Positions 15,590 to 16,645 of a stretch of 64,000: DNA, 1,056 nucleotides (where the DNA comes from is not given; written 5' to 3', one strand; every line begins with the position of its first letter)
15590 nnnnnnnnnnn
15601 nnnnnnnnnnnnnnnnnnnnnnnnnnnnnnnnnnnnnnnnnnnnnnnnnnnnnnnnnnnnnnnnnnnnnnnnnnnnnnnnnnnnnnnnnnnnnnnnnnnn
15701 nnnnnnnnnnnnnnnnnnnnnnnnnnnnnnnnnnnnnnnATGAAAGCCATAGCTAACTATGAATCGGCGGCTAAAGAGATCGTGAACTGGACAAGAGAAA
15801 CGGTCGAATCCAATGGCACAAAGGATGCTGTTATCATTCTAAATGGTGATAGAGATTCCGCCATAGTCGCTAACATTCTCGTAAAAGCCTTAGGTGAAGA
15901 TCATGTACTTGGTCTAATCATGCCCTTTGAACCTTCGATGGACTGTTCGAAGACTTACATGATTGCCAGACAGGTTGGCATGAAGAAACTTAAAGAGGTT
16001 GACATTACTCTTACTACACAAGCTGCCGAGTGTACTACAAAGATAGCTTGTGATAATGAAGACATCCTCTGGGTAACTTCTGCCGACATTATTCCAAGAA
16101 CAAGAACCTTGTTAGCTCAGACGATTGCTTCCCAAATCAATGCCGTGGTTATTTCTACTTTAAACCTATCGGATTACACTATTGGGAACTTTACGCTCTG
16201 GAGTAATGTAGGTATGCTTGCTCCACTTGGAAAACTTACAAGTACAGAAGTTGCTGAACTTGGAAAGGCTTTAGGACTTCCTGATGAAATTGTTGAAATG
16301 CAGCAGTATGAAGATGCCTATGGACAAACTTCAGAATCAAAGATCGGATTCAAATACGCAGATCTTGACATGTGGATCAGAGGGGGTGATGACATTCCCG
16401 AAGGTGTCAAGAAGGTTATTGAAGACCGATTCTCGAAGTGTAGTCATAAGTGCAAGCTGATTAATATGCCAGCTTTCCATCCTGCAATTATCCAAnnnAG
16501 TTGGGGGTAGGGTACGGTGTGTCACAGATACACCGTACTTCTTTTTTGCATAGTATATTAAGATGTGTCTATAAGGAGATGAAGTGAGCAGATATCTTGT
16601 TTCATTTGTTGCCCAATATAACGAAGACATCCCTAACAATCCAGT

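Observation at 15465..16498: SpoVG homologue translationally coupled to a NadE-like PP-loop protein with a degenerate active-site loop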

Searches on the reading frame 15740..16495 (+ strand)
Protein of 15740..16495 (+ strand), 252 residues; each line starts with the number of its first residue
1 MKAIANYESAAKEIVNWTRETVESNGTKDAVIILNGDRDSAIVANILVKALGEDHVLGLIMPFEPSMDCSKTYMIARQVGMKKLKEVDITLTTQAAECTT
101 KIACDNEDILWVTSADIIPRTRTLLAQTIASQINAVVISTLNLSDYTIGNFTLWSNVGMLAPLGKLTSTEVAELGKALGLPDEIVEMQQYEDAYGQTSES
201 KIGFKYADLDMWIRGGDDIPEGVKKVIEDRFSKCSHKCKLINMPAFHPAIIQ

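Call 3: search_protein_families(library=pfam, proteins=[window:15740-16495:+], max_evalue=1)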
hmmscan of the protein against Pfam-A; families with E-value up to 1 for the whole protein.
window:15740-16495:+ (252 aa): 3 families
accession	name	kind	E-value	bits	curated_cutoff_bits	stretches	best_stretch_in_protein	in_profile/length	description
PF02540.23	NAD_synthase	-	1.1e-31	110.3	21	1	12-237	3-238/242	NAD synthase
PF06508.19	QueC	-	0.043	13.7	22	0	30-96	2-67/210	Queuosine biosynthesis protein QueC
PF06787.16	HcgF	-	0.13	12.5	25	1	60-141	77-156/163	FeGP cofactor biosynthesis protein HcgF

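Call 4: search_protein_families(library=phrogs, proteins=[window:15740-16495:+], max_evalue=0.01)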
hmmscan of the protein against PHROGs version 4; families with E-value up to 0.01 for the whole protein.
window:15740-16495:+ (252 aa): 3 families
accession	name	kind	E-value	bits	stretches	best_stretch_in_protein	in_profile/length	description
phrog_11189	-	other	1.2e-30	107.9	1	1-239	1-247/256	NAD synthetase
phrog_36784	-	other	2e-09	37.4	1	15-176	296-472/594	NAD synthetase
phrog_11956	-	unknown function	0.0034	17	0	14-54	209-246/515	-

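Call 5: search_protein_families(library=ncbifam, proteins=[window:15740-16495:+], max_evalue=1)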
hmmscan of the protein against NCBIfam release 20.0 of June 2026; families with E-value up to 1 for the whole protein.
window:15740-16495:+ (252 aa): 9 families
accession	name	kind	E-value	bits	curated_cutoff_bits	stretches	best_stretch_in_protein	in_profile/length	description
TIGR00552.1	nadE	equivalog_domain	8.6e-35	120.1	63.65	1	7-239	2-239/251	NAD(+) synthase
NF010587.0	PRK13980.1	equivalog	3.7e-31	108.3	255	1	5-212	9-213/267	NAD+ synthase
NF002048.0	PRK00876.1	subfamily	2.4e-18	66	313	2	6-99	15-110/330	NAD(+) synthase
NF010588.0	PRK13981.1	equivalog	6.1e-16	57.9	479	1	13-176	271-435/546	NAD+ synthase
NF001979.1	PRK00768.1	equivalog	4.2e-14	52.7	250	1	8-241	18-263/266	NAD(+) synthase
TIGR00884.1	guaA_Cterm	equivalog_domain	4.2e-06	26.3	338.75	1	123-188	125-186/310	glutamine-hydrolyzing GMP synthase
NF000848.1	PRK00074.1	equivalog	2.5e-05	23.1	400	2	125-188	325-388/512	glutamine-hydrolyzing GMP synthase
TIGR00364.1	TIGR00364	equivalog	0.0019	17.8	150.3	1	30-97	1-67/201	7-cyano-7-deazaguanine synthase QueC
NF040734.1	CC-COOH_SaoC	equivalog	0.12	12.1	80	1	10-46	43-79/148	Cys-Cys-COOH (seleno)protein SaoC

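Call 6: search_solved_structures(query=window:15740-16495:+, show_alignments=3)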
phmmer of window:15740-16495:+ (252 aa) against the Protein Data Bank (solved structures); distinct sequences matched with E-value up to 0.001: 13.
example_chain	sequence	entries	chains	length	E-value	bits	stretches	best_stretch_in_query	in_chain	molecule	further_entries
2e18_A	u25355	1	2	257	1.4e-22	83.6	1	7-229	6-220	NH(3)-dependent NAD(+) synthetase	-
3fiu_A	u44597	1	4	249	7.3e-13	51.8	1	10-245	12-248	NH(3)-dependent NAD(+) synthetase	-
3p52_A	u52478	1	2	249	1.5e-11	47.5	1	7-217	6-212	NH(3)-dependent NAD(+) synthetase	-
1xng_A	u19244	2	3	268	4e-11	46.1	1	14-214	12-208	NH(3)-dependent NAD(+) synthetase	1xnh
1ee1_A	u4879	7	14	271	3.7e-10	43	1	12-239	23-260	NH(3)-DEPENDENT NAD(+) SYNTHETASE | NAD SYNTHETASE | PROTEIN (NAD SYNTHETASE)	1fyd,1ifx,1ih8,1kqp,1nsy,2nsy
4xfd_A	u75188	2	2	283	6.6e-09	38.9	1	117-242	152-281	NH(3)-dependent NAD(+) synthetase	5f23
4f4h_A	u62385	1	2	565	5.9e-08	35.8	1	13-168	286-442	Glutamine dependent NAD+ synthetase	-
2pz8_A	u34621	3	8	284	7.5e-08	35.4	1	11-239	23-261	NH(3)-dependent NAD(+) synthetase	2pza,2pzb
3n05_A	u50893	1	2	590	1.7e-06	31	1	14-174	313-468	NH(3)-dependent NAD(+) synthetase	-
5kha_A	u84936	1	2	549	5.3e-06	29.4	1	11-177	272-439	Glutamine-dependent NAD+ synthetase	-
4q16_A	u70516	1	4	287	6.1e-06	29.2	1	22-240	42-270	NH(3)-dependent NAD(+) synthetase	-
3hmq_A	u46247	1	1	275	0.00015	24.6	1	120-240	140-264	NH(3)-dependent NAD(+) synthetase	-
1wxe_A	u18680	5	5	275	0.00031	23.5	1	120-238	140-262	NH(3)-dependent NAD(+) synthetase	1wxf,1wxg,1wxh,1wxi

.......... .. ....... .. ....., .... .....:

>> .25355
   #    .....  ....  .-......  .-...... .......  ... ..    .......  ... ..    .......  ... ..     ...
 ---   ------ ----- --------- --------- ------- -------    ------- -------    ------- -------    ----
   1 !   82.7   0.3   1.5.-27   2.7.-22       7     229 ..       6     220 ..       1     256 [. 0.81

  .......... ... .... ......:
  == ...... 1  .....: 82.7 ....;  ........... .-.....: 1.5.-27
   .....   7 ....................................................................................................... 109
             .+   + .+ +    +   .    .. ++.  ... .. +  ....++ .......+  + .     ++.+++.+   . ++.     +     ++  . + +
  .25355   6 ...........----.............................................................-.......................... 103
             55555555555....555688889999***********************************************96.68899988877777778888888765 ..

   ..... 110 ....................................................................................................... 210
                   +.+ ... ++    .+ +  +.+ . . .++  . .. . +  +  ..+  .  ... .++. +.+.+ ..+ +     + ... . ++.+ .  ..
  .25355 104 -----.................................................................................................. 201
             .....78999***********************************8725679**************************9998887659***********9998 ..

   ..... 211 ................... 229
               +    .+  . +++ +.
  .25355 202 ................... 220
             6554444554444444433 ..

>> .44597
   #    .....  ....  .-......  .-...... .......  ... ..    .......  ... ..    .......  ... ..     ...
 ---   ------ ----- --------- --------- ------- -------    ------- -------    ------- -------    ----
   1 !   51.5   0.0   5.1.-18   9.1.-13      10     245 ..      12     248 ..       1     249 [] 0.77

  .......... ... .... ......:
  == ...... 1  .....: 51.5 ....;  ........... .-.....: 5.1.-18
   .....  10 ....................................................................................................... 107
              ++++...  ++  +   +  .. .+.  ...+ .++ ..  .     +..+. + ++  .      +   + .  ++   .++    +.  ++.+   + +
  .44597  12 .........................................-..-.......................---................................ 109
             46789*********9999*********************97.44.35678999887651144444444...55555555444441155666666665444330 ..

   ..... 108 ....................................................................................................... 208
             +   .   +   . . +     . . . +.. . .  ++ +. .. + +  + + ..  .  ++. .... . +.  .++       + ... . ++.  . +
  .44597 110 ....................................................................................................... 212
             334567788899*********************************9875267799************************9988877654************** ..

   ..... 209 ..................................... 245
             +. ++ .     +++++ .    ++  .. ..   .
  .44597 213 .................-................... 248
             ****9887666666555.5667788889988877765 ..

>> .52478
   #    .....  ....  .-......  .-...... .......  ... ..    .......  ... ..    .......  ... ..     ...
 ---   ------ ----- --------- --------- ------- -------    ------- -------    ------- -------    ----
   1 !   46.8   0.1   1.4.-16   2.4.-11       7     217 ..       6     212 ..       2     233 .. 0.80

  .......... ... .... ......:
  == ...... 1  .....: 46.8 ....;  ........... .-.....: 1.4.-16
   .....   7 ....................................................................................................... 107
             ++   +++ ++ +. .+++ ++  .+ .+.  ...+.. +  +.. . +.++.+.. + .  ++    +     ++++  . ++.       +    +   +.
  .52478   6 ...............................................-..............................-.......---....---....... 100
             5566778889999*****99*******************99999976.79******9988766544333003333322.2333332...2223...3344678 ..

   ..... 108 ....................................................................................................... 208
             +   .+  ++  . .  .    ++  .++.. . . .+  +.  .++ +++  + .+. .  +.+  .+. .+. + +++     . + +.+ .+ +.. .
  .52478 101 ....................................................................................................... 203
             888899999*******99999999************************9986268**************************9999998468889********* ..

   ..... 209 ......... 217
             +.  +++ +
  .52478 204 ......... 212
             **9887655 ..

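Call 8: find_homologous_proteins(query=window:15740-16495:+)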
Query window:15740-16495:+ (252 aa): 2 proteins with E <= 0.001 among 472 candidates.
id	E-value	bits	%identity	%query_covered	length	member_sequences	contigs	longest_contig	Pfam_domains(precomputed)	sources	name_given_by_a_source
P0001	2.1e-161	553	98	100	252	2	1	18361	PF02540.24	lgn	-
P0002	7.0e-106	371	65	100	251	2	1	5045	PF02540.24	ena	-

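Call 9: search_dna_similar(query=window:15740-16495:+, collection=phages, mode=protein, max_rows=40)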
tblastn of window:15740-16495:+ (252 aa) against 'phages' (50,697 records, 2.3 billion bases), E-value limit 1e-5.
Records with a match: 20; places in all: 20; records where one place covers at least 80% of the query: 20.
Best place of each record, by identity: <60% 20.
By first word of the organism name: Synechococcus 6; Bacteriophage 5; Marine 3; Prochlorococcus 2; uncultured 2; Phage 1; Cyanophage 1.
By host as written in the record: - 11; Synechococcus sp. WH8109 3; Prochlorococcus sp. MIT9515 2; Synechococcus str. WH8109 2; Synechococcus sp. WH7803 1; Synechococcus sp. WH8102 1.
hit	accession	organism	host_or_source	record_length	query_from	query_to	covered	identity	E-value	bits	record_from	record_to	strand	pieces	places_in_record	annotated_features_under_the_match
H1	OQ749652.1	Phage Phass-1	human gut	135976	11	248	94%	32.0%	5e-20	95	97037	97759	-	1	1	hypothetical protein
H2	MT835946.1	Bacteriophage sp.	human fecal samples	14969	3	252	99%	29.1%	2e-23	104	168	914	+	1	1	record has no annotation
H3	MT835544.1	Bacteriophage sp.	human fecal samples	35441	6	217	84%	34.1%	3e-24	106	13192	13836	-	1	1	record has no annotation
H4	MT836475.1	Bacteriophage sp.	human fecal samples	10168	14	247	93%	29.0%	7e-19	91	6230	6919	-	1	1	record has no annotation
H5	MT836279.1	Bacteriophage sp.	human fecal samples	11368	14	247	93%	27.2%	9e-17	85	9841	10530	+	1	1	record has no annotation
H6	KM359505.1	Prochlorococcus phage P-TIM68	Prochlorococcus sp. MIT9515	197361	1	246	98%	25.8%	1e-10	67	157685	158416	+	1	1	putative NAD+ synthetase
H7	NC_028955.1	Prochlorococcus phage P-TIM68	Prochlorococcus sp. MIT9515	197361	1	246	98%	25.8%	1e-10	67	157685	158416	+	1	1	NAD synthetase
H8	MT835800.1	Bacteriophage sp.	human fecal samples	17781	15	237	88%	27.5%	1e-14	79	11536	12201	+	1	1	record has no annotation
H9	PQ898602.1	Synechococcus phage S-SCSM2R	Synechococcus sp. WH7803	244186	1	249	99%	24.6%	4e-8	59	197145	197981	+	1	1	NAD(+) synthase | hypothetical protein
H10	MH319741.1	Marine virus AG-345-E15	single cell amplified by WGA-X; seawater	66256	1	246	98%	24.7%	3e-8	60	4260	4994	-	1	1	record has no annotation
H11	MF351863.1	Synechococcus phage Bellamy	Synechococcus str. WH8109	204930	1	246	98%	24.4%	1e-8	61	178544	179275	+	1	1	225: NadE-like protein | 224: hypothetical protein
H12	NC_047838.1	Synechococcus phage Bellamy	Synechococcus str. WH8109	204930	1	246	98%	24.4%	1e-8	61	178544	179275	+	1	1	225: NAD synthetase | 224: hypothetical protein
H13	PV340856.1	Synechococcus phage Sf-FS3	Synechococcus sp. WH8102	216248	1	247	98%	24.0%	6e-10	65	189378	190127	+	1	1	NH(3)-dependent NAD(+) synthetase | sugar O-methyltransferase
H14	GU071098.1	Synechococcus phage S-SSM7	Synechococcus sp. WH8109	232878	1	210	83%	25.9%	7e-10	65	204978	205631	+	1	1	NAD+ synthetase | putative methyltransferase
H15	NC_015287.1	Synechococcus phage S-SSM7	Synechococcus sp. WH8109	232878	1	210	83%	25.9%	7e-10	65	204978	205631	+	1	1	NAD synthetase | putative methyltransferase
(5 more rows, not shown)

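Call 10: find_encoding_contigs(protein=P0002, flank=5000)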
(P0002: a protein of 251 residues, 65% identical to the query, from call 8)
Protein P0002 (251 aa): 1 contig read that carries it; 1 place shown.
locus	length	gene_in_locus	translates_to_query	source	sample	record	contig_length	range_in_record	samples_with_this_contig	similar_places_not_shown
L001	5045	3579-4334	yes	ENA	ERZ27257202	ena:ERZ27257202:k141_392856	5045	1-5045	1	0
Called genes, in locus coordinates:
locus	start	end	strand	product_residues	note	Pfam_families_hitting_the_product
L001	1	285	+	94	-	?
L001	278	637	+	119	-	-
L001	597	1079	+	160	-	-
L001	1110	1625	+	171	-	-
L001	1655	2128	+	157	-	-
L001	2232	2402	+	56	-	-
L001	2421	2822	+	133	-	-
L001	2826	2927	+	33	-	-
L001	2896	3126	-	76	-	-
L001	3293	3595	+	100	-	PF04026:SpoVG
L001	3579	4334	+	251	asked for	PF02540:NAD_synthase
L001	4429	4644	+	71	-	-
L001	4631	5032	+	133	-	-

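Call 11: find_encoding_contigs(protein=P0001, flank=10000)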
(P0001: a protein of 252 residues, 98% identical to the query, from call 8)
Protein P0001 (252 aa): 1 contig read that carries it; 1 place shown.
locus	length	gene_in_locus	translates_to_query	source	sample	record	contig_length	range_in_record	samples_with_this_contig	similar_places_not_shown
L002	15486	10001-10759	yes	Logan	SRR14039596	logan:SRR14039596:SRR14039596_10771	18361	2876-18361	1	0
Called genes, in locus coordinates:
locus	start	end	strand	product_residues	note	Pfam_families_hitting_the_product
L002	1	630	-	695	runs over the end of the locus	-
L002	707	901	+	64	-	-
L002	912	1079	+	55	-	-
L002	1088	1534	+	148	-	-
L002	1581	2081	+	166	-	-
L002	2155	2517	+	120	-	-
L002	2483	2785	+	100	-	-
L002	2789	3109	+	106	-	-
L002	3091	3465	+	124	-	-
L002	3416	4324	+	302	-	-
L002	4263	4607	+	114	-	-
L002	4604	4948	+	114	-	-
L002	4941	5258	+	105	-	-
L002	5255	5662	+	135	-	-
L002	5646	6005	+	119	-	-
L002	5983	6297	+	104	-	-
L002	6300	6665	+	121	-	-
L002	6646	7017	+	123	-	-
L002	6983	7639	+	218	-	-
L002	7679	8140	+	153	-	-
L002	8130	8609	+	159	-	-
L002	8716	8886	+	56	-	-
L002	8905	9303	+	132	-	-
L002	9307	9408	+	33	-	-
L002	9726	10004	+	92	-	PF04026:SpoVG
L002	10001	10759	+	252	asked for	PF02540:NAD_synthase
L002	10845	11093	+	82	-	-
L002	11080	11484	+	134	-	-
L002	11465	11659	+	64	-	-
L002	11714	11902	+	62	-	-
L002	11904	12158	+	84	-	-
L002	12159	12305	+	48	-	-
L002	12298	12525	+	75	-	-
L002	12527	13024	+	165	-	-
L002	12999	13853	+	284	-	PF13304:AAA_21, PF13175:AAA_15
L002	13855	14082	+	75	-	-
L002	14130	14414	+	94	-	-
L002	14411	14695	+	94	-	-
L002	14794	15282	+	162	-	-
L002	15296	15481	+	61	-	-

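Call 12: get_annotated_region(hit=H1, flank=4000)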
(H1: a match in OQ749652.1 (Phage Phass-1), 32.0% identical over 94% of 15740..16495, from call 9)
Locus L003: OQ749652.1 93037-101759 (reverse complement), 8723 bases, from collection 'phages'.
description: Phage Phass-1, complete genome.
organism: Phage Phass-1 (NCBI taxid 3043662)
taxonomy: Viruses; Duplodnaviria; Heunggongvirae; Uroviricota; Caudoviricetes; Caudoviricetes code 15 clade
host: -; source: human gut; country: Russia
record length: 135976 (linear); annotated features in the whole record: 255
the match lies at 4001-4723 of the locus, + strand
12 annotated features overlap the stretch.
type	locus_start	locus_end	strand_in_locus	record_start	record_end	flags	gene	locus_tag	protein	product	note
CDS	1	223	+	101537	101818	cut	-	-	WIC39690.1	hypothetical protein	-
CDS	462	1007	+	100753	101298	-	-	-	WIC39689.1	nicotinamidase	-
CDS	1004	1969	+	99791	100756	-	-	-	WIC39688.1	ribose-phosphate pyrophosphokinase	-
CDS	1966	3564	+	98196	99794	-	-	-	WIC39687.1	nicotinamide phosphoribosyltransferase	-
CDS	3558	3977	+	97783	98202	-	-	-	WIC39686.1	hypothetical protein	-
CDS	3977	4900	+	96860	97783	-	-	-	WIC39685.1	hypothetical protein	-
tRNA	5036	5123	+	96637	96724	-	-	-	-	tRNA-Ser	-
CDS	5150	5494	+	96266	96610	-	-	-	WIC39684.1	hypothetical protein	-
CDS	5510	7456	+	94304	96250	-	-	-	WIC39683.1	hypothetical protein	-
CDS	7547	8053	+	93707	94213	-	-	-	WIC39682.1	hypothetical protein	-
CDS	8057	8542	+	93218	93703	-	-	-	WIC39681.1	hypothetical protein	-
CDS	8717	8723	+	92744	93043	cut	-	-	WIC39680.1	hypothetical protein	-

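Call 19: get_annotated_region(hit=H3, flank=5000)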
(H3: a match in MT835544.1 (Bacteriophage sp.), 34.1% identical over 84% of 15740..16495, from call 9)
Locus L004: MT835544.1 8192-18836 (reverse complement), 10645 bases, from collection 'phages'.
description: UNVERIFIED: Bacteriophage sp. clone scaffold_140 genomic sequence.
organism: Bacteriophage sp. (NCBI taxid 38018)
taxonomy: Viruses
host: -; source: human fecal samples; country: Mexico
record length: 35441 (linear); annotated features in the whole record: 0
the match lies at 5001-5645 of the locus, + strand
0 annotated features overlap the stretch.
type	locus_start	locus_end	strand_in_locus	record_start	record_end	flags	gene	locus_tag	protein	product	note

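Call 20: get_annotated_region(hit=H2, flank=5000)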
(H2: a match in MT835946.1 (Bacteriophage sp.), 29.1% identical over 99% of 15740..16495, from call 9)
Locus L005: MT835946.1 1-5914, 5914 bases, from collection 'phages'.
description: UNVERIFIED: Bacteriophage sp. clone scaffold_1016 genomic sequence.
organism: Bacteriophage sp. (NCBI taxid 38018)
taxonomy: Viruses
host: -; source: human fecal samples; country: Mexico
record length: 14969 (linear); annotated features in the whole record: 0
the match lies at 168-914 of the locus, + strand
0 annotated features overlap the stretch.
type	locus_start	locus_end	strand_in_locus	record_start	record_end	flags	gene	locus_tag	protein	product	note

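Call 21: get_annotated_region(hit=H6, flank=4000)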
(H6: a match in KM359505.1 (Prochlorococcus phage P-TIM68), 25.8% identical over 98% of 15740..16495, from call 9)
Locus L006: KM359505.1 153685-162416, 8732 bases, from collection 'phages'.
description: Prochlorococcus phage P-TIM68, complete genome.
organism: Prochlorococcus phage P-TIM68 (NCBI taxid 1542477)
taxonomy: Viruses; Duplodnaviria; Heunggongvirae; Uroviricota; Caudoviricetes; Kyanoviridae; Haifavirus; Haifavirus tim68
host: Prochlorococcus sp. MIT9515; source: -; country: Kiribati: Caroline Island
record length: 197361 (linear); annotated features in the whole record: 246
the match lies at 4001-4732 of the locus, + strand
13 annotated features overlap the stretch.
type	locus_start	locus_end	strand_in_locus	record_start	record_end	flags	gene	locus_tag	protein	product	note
CDS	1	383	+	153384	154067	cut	-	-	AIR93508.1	putative transaldolase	TalC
CDS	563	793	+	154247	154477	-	-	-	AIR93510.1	hypothetical protein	-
CDS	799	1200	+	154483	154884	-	-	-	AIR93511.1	hypothetical protein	-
CDS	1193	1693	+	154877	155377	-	-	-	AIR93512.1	hypothetical protein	-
CDS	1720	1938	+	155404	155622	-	-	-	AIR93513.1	hypothetical protein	-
CDS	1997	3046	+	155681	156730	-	-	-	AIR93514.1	putative NAD-dependent epimerase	-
CDS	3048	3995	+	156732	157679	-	-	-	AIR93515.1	hypothetical protein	-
CDS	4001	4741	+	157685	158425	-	-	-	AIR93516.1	putative NAD+ synthetase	-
CDS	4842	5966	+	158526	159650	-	-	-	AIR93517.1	hypothetical protein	-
CDS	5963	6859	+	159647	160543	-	-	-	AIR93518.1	putative glycosyltransferase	-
CDS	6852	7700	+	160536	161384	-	-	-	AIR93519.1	hypothetical protein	-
CDS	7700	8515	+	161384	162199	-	-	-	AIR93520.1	hypothetical protein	-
CDS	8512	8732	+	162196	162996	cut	-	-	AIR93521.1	putative glycosyltransferase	-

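Call 22: search_protein_representatives(protein=window:15740-16495:+)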
Query: 252 residues. Proteins with E-value up to 0.001 (for the whole library): 3338; up to 1e-10: 830; up to 1e-30: 5. The best 150 are listed.
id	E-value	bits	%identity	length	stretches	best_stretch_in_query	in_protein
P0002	2.2e-106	371.0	65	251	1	1-252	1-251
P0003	5.0e-44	167.0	37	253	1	1-250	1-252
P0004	2.6e-42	161.4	37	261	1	1-249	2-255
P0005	2.0e-32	129.0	36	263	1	10-250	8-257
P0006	8.5e-31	123.7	35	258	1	2-248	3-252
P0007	3.9e-29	118.2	36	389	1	12-249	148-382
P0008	5.4e-27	111.2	36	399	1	10-250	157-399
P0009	3.6e-26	108.5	29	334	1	7-250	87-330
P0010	6.0e-26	107.8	35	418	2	98-250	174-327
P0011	1.1e-25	106.9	33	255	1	13-241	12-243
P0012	5.0e-25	104.8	35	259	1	10-228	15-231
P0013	8.7e-25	104.0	35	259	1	5-248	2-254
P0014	1.2e-24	103.6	33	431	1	6-244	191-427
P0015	1.2e-24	103.5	31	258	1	9-245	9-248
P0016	1.3e-24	103.4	33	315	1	10-246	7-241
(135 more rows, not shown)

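Call 27: find_encoding_contigs(protein=P0003, flank=6000)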
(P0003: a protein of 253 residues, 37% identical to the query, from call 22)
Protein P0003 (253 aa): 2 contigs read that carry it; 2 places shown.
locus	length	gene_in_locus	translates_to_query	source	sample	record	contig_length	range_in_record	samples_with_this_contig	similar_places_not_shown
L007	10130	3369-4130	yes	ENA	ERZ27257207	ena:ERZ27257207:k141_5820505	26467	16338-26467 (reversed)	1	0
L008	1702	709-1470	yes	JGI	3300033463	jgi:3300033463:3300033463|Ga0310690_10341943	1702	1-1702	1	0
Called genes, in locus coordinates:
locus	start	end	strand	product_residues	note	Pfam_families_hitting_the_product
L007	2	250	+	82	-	?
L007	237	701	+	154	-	-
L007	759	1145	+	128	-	-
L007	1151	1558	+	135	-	-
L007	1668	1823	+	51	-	-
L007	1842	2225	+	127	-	-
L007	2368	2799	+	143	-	-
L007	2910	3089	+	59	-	-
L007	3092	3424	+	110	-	PF04026:SpoVG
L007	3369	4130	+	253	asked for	PF02540:NAD_synthase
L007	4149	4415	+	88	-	-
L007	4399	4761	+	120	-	-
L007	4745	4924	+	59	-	-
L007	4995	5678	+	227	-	-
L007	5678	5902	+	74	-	-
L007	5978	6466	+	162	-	-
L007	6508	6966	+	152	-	-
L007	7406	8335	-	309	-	-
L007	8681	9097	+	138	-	-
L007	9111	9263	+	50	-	-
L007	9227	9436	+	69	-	-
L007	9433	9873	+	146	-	-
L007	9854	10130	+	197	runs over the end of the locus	-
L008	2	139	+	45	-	?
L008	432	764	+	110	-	PF04026:SpoVG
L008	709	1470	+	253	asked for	PF02540:NAD_synthase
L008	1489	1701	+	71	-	?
